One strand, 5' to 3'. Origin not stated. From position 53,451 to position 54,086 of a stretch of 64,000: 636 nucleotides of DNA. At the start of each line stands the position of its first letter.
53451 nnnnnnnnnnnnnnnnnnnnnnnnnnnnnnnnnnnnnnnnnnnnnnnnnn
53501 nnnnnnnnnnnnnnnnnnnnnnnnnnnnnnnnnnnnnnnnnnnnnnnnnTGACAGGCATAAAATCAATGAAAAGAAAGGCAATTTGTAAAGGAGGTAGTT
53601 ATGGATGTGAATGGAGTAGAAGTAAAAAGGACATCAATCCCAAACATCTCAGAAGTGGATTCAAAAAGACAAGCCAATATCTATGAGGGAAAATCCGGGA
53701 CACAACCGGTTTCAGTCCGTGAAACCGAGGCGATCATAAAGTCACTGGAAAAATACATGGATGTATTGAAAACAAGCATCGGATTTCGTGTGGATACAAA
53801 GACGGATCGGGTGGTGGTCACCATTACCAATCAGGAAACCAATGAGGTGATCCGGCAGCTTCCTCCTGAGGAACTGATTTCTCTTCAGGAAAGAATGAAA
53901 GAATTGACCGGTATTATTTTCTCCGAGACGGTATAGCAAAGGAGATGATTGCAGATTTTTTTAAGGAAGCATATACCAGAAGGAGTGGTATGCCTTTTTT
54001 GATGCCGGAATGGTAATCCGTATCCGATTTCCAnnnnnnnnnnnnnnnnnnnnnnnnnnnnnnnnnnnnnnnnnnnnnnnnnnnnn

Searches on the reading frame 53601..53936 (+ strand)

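Call 93: search_protein_families(library=pfam, proteins=[window:53601-53936:+], max_evalue=0.001)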
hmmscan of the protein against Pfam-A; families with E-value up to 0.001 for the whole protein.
window:53601-53936:+ (111 aa): 1 family
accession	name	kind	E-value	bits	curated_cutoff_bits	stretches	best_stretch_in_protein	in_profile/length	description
PF03646.20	FlaG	-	2.2e-23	82.8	23.8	1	18-109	10-101/101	FlaG protein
